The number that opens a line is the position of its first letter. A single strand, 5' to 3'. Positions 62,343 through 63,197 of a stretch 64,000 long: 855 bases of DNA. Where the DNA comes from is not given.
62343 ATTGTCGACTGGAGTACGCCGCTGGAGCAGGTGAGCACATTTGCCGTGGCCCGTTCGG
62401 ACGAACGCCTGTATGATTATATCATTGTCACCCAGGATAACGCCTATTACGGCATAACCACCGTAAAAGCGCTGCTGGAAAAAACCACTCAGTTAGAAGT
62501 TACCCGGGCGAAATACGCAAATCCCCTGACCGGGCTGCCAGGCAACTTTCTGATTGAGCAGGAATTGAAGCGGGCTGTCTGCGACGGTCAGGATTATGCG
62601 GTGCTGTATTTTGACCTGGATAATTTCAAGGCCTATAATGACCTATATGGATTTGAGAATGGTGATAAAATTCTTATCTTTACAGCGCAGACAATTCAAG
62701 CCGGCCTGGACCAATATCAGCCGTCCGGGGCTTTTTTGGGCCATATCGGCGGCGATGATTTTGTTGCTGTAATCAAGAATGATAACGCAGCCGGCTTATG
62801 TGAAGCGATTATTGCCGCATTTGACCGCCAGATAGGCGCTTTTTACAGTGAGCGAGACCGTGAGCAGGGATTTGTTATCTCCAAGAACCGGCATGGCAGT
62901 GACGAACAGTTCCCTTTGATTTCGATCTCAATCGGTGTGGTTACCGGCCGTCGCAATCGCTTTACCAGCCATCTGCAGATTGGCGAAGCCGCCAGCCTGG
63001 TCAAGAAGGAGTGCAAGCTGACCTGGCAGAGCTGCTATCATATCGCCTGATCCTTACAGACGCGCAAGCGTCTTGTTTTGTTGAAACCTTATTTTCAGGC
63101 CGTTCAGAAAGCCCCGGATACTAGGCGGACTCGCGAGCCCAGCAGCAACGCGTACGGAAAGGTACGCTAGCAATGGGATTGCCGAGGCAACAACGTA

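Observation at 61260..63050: EAL - CBS-pair - degenerate GGDEF protein encoded directly downstream of pstA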

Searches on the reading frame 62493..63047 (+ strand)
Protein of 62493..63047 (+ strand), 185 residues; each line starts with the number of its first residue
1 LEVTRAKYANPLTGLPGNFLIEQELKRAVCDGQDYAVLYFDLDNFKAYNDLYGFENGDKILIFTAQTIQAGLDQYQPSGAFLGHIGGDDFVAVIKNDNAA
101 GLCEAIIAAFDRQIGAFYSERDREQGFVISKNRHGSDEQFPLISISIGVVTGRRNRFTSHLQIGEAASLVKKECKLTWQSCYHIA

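Call 78: predict_structure(alignment_id=A4)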
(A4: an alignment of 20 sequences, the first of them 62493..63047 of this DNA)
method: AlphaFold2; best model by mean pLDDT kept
length: 185 residues; sequences in the alignment: 20
mean_pLDDT: 89.4   pTM: 0.86
mean pLDDT of the five models: 89.4, 87.3, 85.5, 84.7, 84.7
residues with pLDDT >= 90: 120; 70-90: 56; 50-70: 5; < 50: 4
segments of 3 or more residues with pLDDT < 50: 1-4
pLDDT, mean of each block of 10 residues (from residue 1): 58 89 90 90 94 96 97 87 92 90 97 97 96 93 95 79 85 84 93
secondary structure, 60 per line:
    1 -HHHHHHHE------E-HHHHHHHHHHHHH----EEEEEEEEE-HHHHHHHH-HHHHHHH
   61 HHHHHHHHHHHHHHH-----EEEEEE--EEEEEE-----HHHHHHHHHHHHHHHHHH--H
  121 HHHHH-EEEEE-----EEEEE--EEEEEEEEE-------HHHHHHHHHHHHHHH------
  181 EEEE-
elements in order: H2-8 H18-30 E35-43 H45-52 H54-75 E81-86 E89-94 H100-117 H120-125 E127-131 E137-141 E144-152 H160-174 E181-184

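Call 80: fold_search(model_id=the predicted structure, library=pdb)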
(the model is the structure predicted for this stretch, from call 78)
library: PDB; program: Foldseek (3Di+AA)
matches with E <= 10: 1006; with E <= 0.001: 138
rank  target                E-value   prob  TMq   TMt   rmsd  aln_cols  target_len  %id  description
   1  3bre_A                8.3e-12  1.00  0.67  0.41   4.9       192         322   20  Crystal Structure of P.aeruginosa PA3702 (released 2008-04-01)
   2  6ttr_B                3.6e-11  1.00  0.67  0.64   5.8       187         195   20  Crystal Structure of the coiled coil and GGDEF domain of DgcB from Caulobacter crescentus in complex with c-di-GMP (released 2021-01-13)
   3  6ttr_A                4.0e-11  1.00  0.71  0.69   5.5       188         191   20  Crystal Structure of the coiled coil and GGDEF domain of DgcB from Caulobacter crescentus in complex with c-di-GMP (released 2021-01-13)
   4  7e6g_B                4.6e-11  1.00  0.68  0.50   5.7       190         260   21  Crystal structure of diguanylate cyclase SiaD in complex with its activator SiaC from Pseudomonas aeruginosa (released 2021-09-22)
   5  3i5b_B                5.5e-11  1.00  0.72  0.78   4.3       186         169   23  Crystal structure of the isolated GGDEF domain of WpsR from Pseudomonas aeruginosa (released 2009-08-18)
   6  3bre_B                6.3e-11  1.00  0.69  0.41   4.7       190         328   22  Crystal Structure of P.aeruginosa PA3702 (released 2008-04-01)
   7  7e6g_A                8.6e-11  1.00  0.68  0.49   6.4       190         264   20  Crystal structure of diguanylate cyclase SiaD in complex with its activator SiaC from Pseudomonas aeruginosa (released 2021-09-22)
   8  6tts_A                1.0e-10  1.00  0.69  0.74   5.6       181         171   19  Crystal structure of the GGDEF domain of DgcB from Caulobacter crescentus in complex with c-di-GMP (released 2021-01-13)
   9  3ign                  1.2e-10  1.00  0.68  0.75   5.5       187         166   21  Crystal Structure of the GGDEF domain from Marinobacter aquaeolei diguanylate cyclase complexed with c-di-GMP - Northeas (released 2009-08-11)
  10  6tts_B                1.8e-10  1.00  0.69  0.72   5.6       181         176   19  Crystal structure of the GGDEF domain of DgcB from Caulobacter crescentus in complex with c-di-GMP (released 2021-01-13)
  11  7a7e_A                2.0e-10  1.00  0.66  0.71   6.0       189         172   21  Structure of a delta-N mutant - E232start - of PA1120 (TpbB or YfiN) from Pseudomonas aeruginosa (PAO1) comprising onl (released 2021-07-07)
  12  3i5b_A                2.0e-10  1.00  0.68  0.73   4.7       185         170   22  Crystal structure of the isolated GGDEF domain of WpsR from Pseudomonas aeruginosa (released 2009-08-18)
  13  7a7e_B                2.1e-10  1.00  0.70  0.73   5.9       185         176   23  Structure of a delta-N mutant - E232start - of PA1120 (TpbB or YfiN) from Pseudomonas aeruginosa (PAO1) comprising onl (released 2021-07-07)
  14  9t28                  2.7e-10  1.00  0.67  0.73   4.7       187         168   21  WspR response regulator with crystallization epitope mutations G306D:G308D (released 2025-12-10)
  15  3i5c_B                3.7e-10  1.00  0.69  0.65   5.2       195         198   23  Crystal structure of a fusion protein containing the leucine zipper of GCN4 and the GGDEF domain of WspR from Pseudomo (released 2009-08-18)
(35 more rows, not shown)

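Call 81: search_solved_structures(query=A4, max_evalue=0.00001, show_alignments=3)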
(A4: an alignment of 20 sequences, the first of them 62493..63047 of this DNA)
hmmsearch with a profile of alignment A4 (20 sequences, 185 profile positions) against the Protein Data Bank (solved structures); distinct sequences matched with E-value up to 0.00001: 39.
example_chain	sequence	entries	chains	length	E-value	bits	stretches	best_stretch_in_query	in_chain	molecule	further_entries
6eib_A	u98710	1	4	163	1.1e-12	51.3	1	32-111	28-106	Sensory box/GGDEF family protein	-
5m3c_A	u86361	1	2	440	1.5e-12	50.9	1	7-111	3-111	Diguanylate cyclase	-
5llw_B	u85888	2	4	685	1.6e-11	47.5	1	21-102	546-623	Diguanylate cyclase (GGDEF) domain-containing protein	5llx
6et7_A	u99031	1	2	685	1.7e-11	47.5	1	21-101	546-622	Diguanylate cyclase (GGDEF) domain-containing protein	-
3ign_A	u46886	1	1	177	7.7e-11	45.4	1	18-113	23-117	Diguanylate cyclase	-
7e6g_A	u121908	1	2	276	1.8e-10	44.1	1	3-100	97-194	Putative GGDEF domain protein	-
7a7e_A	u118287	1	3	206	5.2e-10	42.6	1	7-114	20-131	Diguanylate cyclase TpbB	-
3tvk_A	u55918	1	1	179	6.6e-10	42.3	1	10-146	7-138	Diguanylate cyclase DgcZ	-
4urs_A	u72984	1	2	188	7.2e-10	42.2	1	2-114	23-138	DIGUANYLATE CYCLASE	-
4h54_A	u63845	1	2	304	2.3e-09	40.5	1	10-143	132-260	Diguanylate cyclase YdeH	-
6zxb_A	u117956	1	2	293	3.8e-09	39.8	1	21-125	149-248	Putative GGDEF/response regulator receiver domain protein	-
6zxc_A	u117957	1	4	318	4.5e-09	39.6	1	21-125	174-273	Putative GGDEF/response regulator receiver domain protein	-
4iob_A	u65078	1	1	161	5.2e-09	39.4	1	12-114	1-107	Diguanylate cyclase TpbB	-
4urg_A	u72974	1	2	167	6.1e-09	39.2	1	10-114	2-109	DIGUANYLATE CYCLASE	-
3icl_A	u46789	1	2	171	6.1e-09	39.2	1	12-96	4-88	EAL/GGDEF domain protein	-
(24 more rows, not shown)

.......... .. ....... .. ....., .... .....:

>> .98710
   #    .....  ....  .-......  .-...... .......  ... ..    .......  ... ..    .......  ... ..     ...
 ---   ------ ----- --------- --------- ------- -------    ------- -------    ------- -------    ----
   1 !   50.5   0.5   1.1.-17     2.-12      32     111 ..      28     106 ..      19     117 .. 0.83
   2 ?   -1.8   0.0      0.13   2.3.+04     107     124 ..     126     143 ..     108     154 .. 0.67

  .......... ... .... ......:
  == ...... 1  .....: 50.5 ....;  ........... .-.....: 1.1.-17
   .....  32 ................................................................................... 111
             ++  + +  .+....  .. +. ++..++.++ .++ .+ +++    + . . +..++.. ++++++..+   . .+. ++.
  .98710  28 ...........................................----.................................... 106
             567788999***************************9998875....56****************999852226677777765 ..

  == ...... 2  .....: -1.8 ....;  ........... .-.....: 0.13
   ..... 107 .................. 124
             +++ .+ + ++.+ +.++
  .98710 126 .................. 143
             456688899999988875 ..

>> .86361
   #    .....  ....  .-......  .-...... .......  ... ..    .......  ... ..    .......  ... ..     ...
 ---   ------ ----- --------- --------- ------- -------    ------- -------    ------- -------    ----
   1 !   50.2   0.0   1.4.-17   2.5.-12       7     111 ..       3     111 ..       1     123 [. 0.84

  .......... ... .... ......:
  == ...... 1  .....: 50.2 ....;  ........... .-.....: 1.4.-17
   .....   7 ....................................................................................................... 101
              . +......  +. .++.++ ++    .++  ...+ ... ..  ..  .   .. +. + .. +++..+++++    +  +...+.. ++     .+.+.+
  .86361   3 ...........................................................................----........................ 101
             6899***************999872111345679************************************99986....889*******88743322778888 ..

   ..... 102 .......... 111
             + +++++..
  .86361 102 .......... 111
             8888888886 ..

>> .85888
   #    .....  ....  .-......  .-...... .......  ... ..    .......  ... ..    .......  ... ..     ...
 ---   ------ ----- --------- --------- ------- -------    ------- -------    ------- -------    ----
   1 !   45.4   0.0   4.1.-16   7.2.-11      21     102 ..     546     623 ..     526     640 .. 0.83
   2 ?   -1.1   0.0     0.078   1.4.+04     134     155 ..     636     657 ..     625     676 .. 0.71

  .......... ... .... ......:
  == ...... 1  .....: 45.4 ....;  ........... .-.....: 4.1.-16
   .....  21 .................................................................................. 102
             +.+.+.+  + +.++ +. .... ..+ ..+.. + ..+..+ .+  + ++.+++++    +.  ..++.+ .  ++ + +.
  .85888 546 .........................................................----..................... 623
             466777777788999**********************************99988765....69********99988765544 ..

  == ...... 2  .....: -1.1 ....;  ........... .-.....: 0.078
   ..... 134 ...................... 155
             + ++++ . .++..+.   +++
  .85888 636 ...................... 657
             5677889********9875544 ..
